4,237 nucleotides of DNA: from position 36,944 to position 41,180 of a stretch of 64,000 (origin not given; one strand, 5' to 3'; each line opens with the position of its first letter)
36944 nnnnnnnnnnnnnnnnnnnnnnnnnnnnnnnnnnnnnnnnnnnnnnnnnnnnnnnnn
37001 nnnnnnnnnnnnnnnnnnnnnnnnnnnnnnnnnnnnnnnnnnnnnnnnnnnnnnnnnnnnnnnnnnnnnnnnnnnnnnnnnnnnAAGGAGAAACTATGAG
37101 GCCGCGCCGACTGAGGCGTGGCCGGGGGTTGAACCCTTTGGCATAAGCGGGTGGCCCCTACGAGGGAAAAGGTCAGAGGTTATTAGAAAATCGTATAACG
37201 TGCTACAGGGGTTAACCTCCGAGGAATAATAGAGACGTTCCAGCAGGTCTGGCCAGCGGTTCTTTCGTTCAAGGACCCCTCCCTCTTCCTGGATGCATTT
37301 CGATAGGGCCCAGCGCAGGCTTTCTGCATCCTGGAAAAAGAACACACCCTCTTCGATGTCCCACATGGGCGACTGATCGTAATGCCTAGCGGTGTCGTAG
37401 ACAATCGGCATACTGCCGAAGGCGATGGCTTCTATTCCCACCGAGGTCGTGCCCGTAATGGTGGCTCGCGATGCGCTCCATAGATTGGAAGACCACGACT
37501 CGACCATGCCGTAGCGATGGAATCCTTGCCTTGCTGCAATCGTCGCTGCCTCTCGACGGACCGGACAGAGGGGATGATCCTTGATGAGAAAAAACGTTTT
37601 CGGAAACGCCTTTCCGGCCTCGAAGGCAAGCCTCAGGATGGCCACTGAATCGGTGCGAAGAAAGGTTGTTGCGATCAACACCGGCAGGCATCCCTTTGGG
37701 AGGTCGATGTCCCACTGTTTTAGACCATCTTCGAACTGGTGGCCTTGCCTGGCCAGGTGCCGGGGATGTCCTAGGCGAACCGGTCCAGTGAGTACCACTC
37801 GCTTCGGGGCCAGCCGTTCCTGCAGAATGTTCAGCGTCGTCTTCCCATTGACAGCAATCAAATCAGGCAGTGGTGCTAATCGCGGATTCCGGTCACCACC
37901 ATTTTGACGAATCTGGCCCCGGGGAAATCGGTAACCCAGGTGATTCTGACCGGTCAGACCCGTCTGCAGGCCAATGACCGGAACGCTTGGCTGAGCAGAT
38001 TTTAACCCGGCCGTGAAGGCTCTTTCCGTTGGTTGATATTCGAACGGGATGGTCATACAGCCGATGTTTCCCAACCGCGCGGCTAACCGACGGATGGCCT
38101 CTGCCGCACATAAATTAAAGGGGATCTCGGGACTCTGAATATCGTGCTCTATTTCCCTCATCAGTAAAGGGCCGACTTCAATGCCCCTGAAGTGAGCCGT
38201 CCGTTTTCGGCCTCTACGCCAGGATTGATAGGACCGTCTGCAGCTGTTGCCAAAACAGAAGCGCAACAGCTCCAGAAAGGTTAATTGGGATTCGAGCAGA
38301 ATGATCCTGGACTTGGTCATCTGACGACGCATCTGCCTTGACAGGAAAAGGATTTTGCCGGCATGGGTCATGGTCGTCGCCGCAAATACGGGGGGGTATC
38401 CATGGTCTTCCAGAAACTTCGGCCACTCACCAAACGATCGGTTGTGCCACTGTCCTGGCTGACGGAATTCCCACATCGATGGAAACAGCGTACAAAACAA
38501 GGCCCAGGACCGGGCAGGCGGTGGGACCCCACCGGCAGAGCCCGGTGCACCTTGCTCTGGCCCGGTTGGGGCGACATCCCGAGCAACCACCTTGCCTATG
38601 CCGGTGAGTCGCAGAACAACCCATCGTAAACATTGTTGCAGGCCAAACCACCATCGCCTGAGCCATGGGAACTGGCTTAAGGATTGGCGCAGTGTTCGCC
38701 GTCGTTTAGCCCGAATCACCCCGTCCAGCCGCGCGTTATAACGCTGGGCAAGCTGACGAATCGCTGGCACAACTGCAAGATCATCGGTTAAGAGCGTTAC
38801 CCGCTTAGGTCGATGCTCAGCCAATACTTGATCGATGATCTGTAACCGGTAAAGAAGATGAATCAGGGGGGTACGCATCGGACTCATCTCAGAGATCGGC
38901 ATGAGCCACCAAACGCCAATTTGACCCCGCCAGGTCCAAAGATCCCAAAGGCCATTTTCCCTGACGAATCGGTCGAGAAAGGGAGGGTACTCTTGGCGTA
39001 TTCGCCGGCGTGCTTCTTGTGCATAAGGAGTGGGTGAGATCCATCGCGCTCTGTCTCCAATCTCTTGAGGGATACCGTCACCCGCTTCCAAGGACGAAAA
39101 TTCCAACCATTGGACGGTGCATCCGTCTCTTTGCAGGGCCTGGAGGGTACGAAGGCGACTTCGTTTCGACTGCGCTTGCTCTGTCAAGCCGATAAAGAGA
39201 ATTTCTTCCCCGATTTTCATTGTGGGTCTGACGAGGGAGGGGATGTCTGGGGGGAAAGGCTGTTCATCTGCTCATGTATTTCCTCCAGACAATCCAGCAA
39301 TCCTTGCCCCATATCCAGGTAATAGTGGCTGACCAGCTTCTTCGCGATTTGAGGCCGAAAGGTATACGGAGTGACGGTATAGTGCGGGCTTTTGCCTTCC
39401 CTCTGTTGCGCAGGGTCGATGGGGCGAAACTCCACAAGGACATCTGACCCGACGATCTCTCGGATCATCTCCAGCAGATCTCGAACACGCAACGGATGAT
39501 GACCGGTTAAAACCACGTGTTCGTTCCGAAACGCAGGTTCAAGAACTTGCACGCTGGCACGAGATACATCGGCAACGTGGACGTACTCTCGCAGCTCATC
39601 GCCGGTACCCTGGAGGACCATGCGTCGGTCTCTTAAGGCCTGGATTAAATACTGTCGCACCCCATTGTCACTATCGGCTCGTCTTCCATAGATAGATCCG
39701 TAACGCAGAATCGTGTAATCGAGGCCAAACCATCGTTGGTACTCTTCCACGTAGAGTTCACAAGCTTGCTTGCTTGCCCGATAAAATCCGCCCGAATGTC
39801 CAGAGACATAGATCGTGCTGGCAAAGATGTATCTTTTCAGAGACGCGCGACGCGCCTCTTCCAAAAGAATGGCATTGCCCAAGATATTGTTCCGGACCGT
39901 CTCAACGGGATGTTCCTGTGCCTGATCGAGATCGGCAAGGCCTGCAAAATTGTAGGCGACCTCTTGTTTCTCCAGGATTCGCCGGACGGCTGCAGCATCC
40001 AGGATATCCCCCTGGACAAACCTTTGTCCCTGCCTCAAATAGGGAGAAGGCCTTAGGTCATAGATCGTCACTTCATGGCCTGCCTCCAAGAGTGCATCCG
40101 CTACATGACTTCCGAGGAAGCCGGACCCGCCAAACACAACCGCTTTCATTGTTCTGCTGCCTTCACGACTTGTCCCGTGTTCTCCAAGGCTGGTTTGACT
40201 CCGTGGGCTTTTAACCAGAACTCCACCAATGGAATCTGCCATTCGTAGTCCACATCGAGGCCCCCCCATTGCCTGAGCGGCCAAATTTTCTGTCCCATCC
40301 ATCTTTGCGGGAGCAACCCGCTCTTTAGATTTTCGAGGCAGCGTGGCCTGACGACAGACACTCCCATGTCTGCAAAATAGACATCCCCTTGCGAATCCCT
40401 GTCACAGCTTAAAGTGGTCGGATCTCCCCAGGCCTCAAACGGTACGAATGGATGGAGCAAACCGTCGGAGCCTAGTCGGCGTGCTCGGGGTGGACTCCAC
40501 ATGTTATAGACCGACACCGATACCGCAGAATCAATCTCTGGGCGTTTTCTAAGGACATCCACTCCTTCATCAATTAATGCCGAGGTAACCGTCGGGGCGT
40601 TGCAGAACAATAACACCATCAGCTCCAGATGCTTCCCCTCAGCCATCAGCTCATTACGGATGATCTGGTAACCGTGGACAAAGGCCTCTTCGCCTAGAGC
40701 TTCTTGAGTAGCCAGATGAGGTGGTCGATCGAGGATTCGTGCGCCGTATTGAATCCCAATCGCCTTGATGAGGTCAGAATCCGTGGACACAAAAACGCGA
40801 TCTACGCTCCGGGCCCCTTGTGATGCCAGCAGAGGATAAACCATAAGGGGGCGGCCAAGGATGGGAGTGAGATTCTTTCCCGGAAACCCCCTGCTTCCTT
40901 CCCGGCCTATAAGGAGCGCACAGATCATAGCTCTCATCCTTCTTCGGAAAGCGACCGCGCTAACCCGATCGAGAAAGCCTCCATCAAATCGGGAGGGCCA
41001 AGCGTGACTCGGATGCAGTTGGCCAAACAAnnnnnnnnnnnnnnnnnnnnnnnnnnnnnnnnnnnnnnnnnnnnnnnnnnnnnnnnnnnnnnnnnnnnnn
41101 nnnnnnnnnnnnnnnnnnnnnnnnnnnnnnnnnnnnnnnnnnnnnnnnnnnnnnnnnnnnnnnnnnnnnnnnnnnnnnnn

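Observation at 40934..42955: Single polypeptide fusing a Zn-ribbon SAM methyltransferase to a class I/II PLP aminotransferase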

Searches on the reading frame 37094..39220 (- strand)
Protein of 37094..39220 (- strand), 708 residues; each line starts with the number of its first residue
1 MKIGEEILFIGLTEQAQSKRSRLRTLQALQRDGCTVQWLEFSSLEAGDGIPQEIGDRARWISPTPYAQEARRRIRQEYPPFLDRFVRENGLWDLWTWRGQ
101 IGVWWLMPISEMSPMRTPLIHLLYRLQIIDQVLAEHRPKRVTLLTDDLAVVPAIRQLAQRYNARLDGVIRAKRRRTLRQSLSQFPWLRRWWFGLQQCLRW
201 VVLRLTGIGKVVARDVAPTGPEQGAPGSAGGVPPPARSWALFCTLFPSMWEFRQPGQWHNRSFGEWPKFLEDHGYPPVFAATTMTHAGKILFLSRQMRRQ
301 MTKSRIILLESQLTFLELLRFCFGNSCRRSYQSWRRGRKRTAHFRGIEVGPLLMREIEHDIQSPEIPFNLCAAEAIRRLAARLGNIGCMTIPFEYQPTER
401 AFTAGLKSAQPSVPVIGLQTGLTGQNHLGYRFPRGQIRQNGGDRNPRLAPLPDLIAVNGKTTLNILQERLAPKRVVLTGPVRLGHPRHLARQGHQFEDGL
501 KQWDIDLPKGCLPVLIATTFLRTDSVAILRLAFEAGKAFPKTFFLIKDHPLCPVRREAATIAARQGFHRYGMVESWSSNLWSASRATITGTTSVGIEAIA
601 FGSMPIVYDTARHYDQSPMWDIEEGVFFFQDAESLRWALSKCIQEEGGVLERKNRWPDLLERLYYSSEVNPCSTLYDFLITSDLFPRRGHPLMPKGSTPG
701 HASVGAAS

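Call 3: search_protein_families(library=pfam, proteins=[window:37094-39220:-], max_evalue=0.01)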
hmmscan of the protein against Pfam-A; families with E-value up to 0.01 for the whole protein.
window:37094-39220:- (708 aa): 0 families

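Call 5: search_protein_families(library=ncbifam, proteins=[window:37094-39220:-], max_evalue=0.001)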
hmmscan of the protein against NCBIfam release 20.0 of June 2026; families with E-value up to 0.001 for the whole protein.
window:37094-39220:- (708 aa): 1 family
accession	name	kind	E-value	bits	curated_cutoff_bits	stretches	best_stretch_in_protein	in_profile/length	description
TIGR04326.1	O_ant_LIC13510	subfamily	3.3e-23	81.9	250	1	66-644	19-579/602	TIGR04326 family surface carbohydrate biosynthesis protein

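Call 48: search_solved_structures(query=window:37094-39220:-, max_evalue=10)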
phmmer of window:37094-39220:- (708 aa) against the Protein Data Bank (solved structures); distinct sequences matched with E-value up to 10: 2.
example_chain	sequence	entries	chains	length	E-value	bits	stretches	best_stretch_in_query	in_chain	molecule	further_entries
1np0_C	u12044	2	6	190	1.2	10.5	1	554-702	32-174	Beta-hexosaminidase subunit beta chain B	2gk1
7mfw_A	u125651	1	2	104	1.7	10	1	423-482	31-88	Canoe,Echinoid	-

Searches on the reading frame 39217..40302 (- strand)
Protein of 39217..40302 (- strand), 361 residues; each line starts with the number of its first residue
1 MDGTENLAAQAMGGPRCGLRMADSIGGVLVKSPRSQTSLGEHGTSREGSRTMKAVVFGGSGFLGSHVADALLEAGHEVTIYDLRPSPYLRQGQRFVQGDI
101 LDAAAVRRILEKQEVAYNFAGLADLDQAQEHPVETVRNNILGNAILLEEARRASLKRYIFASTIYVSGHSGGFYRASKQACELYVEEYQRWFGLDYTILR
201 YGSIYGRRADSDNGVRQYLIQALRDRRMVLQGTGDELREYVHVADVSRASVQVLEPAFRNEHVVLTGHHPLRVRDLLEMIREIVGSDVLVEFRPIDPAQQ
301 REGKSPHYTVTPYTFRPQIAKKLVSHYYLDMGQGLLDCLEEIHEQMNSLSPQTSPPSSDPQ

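Call 3: search_protein_families(library=pfam, proteins=[window:39217-40302:-], max_evalue=0.01)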
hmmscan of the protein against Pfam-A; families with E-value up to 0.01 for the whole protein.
window:39217-40302:- (361 aa): 9 families
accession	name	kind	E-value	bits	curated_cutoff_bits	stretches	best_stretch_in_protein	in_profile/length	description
PF01370.27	Epimerase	-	2.2e-40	139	20.9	1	55-256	2-227/240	NAD dependent epimerase/dehydratase family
PF16363.11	GDP_Man_Dehyd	-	4.3e-27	95.9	27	1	56-324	2-307/332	GDP-mannose 4,6 dehydratase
PF01073.25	3Beta_HSD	-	4.6e-14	52.5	22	1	55-169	1-122/280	3-beta hydroxysteroid dehydrogenase/isomerase family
PF13460.12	NAD_binding_10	-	2.9e-12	47.3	27.2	1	58-206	1-148/184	NAD(P)H-binding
PF04321.23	RmlD_sub_bind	-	1.1e-09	38.3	27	1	52-262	1-205/287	RmlD substrate binding domain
PF02719.21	Polysacc_synt_2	-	1e-08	35.2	20.2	1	92-208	55-175/293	Polysaccharide biosynthesis protein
PF07993.18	NAD_binding_4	-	3.8e-07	29.9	20.1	0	174-215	177-215/258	Male sterility protein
PF05368.20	NmrA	-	2.3e-05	24.6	27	1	53-197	4-142/298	NmrA-like family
PF02737.24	3HCDH_N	-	0.004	17.5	22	0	59-127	6-75/180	3-hydroxyacyl-CoA dehydrogenase, NAD binding domain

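Call 5: search_protein_families(library=ncbifam, proteins=[window:39217-40302:-], max_evalue=0.001)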
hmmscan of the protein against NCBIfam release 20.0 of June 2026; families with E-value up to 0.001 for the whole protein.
window:39217-40302:- (361 aa): 25 families
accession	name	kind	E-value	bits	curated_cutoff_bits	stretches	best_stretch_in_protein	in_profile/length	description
TIGR01179.1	galE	equivalog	6.2e-25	87.7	262.3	1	55-294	3-285/332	UDP-glucose 4-epimerase GalE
TIGR01181.1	dTDP_gluc_dehyt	equivalog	2.6e-24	85.9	365.1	1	56-315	4-288/321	dTDP-glucose 4,6-dehydratase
TIGR04180.1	EDH_00030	hypoth_equivalog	1.4e-17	63.8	475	1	55-291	2-263/297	NAD-dependent 4,6-dehydratase LegB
TIGR03466.1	HpnA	hypoth_equivalog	8.1e-15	54.5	367.65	1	52-169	1-119/327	hopanoid-associated sugar epimerase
NF007956.0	PRK10675.1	subfamily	1.6e-14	53.8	394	1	52-169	1-130/338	UDP-glucose 4-epimerase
NF042422.1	oxyalk_red_OleD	equivalog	4.9e-12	45.9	580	1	52-167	1-114/329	2-alkyl-3-oxoalkanoate reductase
NF007490.0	PRK10084.1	subfamily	1.2e-11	44.3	649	1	172-284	165-277/361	dTDP-glucose 4,6-dehydratase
NF004520.0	PRK05865.1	equivalog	3.1e-11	41.9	1509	1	52-254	1-171/854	sugar epimerase family protein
NF058621.1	DiazavRedAvaA7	equivalog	4.2e-11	43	400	1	52-255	1-220/304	3-diazoavenalumate denitrifying reductase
NF047922.1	GDPFucSynFcl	equivalog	4.7e-09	36.1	500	1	184-292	144-261/308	GDP-L-fucose synthase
NF007582.0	PRK10217.1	equivalog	5.1e-09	35.7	698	1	172-284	158-270/355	dTDP-glucose 4,6-dehydratase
NF052578.1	StrlDmthSdmBMthl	equivalog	5.1e-08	33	600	1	52-169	1-119/328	sterol demethylase protein SdmB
TIGR01746.1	Thioester-redct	subfamily_domain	6e-08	32.3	213.35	1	174-296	166-290/371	thioester reductase domain-containing protein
NF042423.1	oxyalk_red_Shew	equivalog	9.4e-08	31.5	580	1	50-167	7-122/331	2-alkyl-3-oxoalkanoate reductase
TIGR01214.1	rmlD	equivalog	3.1e-07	29.8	224.05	1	54-254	2-197/285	dTDP-4-dehydrorhamnose reductase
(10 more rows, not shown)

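Call 46: search_solved_structures(query=window:39217-40149:-, max_evalue=1e-10)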
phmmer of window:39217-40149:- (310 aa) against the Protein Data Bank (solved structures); distinct sequences matched with E-value up to 1e-10: 41.
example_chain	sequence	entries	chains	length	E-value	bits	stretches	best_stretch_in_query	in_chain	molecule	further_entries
4zrm_A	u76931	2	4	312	1.6e-28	103.2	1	2-245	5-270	UDP-glucose 4-epimerase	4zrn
6dnt_A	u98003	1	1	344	1.7e-24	89.9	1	3-265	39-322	NAD-dependent epimerase/dehydratase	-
6wjb_A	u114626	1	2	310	3.8e-23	85.5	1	3-240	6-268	NAD-dependent epimerase/dehydratase family protein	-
6wj9_A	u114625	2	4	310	1.2e-22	83.8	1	3-240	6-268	NAD-dependent epimerase/dehydratase family protein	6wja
3ehe_A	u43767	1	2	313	1.4e-22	83.6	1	4-234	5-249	UDP-glucose 4-epimerase (GalE-1)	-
2p5u_A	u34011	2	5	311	7.2e-19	71.5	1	1-267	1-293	UDP-glucose 4-epimerase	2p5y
4twr_A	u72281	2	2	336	2e-16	63.4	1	4-242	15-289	NAD binding site:NAD-dependent epimerase/dehydratase:UDP-glucose 4-epimerase | UDP-glucose 4-epimerase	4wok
6zl6_A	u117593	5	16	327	2.1e-16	63.4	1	1-250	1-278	Epimerase domain-containing protein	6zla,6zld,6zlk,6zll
6zlj_A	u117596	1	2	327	3.3e-16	62.7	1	1-250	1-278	Epimerase domain-containing protein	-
3aw9_A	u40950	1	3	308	1.5e-15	60.6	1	1-245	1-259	NAD-dependent epimerase/dehydratase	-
8shh_A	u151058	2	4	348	2.7e-15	59.7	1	4-236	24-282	dTDP-glucose 4,6-dehydratase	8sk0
3icp_A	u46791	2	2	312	3.9e-15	59.2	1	1-245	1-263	NAD-dependent epimerase/dehydratase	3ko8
4gll_A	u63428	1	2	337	8.5e-15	58.1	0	3-117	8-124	UDP-glucuronic acid decarboxylase 1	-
2b69_A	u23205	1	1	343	9.3e-15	58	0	3-117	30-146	UDP-glucuronate decarboxylase 1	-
4m55_A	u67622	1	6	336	1.1e-14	57.7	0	3-117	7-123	UDP-glucuronic acid decarboxylase 1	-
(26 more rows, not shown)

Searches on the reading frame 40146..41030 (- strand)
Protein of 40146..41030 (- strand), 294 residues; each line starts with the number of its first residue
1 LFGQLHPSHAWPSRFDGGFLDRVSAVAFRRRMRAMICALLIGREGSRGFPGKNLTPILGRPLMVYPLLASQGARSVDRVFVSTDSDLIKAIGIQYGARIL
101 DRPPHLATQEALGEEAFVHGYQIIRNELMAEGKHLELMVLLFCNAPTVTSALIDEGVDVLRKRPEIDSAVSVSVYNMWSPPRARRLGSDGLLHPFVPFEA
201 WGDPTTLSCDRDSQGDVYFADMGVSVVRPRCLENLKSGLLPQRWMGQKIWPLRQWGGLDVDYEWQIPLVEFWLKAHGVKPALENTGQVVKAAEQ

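Call 3: search_protein_families(library=pfam, proteins=[window:40146-41030:-], max_evalue=0.01)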
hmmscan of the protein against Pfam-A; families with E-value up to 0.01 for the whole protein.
window:40146-41030:- (294 aa): 1 family
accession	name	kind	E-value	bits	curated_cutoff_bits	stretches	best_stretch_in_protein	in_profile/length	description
PF02348.25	CTP_transf_3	-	9.1e-11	42.4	22.6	1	42-108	6-72/217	Cytidylyltransferase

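Call 5: search_protein_families(library=ncbifam, proteins=[window:40146-41030:-], max_evalue=0.001)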
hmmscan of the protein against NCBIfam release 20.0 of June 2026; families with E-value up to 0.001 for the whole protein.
window:40146-41030:- (294 aa): 4 families
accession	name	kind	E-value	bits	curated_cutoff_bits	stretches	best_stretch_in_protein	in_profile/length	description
TIGR03584.1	PseF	equivalog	1.1e-16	61.2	205.7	1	38-197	2-155/222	pseudaminic acid cytidylyltransferase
NF003950.0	PRK05450.1-3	subfamily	8.5e-10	38.4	234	1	39-172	6-129/248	3-deoxy-manno-octulosonate cytidylyltransferase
NF009905.0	PRK13368.1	subfamily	1.2e-05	24.7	255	1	41-167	8-121/243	3-deoxy-manno-octulosonate cytidylyltransferase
NF003952.0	PRK05450.1-5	subfamily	8.3e-05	21.8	193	1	43-100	10-67/250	3-deoxy-manno-octulosonate cytidylyltransferase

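Call 45: search_solved_structures(query=window:40146-40928:-, max_evalue=0.01)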
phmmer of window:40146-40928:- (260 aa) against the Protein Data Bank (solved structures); distinct sequences matched with E-value up to 0.01: 9.
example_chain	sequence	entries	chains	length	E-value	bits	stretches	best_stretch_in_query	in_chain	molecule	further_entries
6ifd_A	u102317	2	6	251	1.5e-13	54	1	3-130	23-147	CMP-N-acetylneuraminate Synthetase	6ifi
9ftb_A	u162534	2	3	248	1.8e-12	50.4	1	3-163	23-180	NeuA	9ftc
9t4z_A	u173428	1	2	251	6.3e-08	35.6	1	2-136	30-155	PpNeuA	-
1eyr_A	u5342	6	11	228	7.8e-08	35.3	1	4-91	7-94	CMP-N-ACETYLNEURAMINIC ACID SYNTHETASE | N-acylneuraminate cytidylyltransferase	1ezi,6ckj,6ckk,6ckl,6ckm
1qwj_A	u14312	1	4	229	2.2e-07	33.8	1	2-85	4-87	cytidine monophospho-N-acetylneuraminic acid synthetase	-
3jtj_A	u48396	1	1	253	1.2e-05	28.1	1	4-87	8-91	3-deoxy-manno-octulosonate cytidylyltransferase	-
8ees_A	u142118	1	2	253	0.0046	19.6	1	8-80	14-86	3-deoxy-manno-octulosonate cytidylyltransferase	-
1vh1_A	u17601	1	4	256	0.0062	19.2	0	5-80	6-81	3-deoxy-manno-octulosonate cytidylyltransferase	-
3k8d_A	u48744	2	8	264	0.0066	19.1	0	6-80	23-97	3-deoxy-manno-octulosonate cytidylyltransferase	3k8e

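Call 61: search_dna_similar(query=window:40146-40928:-, collection=plasmids, mode=protein, max_rows=12, max_evalue=1e-20)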
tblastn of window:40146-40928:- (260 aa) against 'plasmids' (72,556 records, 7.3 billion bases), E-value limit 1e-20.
No match.
